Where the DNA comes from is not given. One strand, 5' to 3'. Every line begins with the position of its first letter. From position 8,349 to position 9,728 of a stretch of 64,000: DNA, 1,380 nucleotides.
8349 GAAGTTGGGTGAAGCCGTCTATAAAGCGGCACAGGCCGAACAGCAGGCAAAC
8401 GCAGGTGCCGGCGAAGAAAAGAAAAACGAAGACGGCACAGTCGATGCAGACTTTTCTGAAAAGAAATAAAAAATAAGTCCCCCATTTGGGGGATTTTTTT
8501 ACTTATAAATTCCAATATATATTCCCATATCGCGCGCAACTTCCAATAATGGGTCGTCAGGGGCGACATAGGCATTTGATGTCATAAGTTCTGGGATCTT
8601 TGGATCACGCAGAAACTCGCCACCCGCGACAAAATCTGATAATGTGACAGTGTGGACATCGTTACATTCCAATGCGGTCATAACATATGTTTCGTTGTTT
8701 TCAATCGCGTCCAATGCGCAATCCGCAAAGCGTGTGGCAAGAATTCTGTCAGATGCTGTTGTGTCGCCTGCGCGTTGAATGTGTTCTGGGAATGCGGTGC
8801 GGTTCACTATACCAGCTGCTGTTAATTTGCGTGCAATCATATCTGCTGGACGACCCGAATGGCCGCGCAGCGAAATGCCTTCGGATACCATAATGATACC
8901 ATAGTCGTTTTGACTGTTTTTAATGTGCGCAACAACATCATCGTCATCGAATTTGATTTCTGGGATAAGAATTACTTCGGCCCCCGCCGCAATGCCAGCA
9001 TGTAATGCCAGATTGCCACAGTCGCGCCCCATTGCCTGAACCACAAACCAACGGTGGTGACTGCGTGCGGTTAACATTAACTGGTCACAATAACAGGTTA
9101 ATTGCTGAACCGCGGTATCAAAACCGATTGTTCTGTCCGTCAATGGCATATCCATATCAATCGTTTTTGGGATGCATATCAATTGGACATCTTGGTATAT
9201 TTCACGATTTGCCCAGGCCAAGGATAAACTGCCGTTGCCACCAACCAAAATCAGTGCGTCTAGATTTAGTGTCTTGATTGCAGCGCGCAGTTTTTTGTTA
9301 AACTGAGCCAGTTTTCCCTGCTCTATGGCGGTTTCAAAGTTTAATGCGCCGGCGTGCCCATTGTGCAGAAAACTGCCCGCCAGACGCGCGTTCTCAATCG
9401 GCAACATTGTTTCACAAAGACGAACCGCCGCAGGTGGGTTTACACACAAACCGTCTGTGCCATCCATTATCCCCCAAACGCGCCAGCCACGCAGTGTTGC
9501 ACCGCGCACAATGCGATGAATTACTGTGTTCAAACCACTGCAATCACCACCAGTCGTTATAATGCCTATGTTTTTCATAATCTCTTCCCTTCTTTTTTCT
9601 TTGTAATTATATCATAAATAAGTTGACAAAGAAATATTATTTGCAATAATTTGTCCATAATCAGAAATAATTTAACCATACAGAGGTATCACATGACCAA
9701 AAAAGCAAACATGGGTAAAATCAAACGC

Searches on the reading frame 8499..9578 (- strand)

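Call 40: search_protein_families(library=pfam, proteins=[window:8499-9578:-], max_evalue=0.00001)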
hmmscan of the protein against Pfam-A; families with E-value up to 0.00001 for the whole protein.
window:8499-9578:- (359 aa): 1 family
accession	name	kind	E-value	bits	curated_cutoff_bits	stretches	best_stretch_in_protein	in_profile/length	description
PF00365.25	PFK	-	1.3e-70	238.3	30.9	1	3-291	1-276/277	Phosphofructokinase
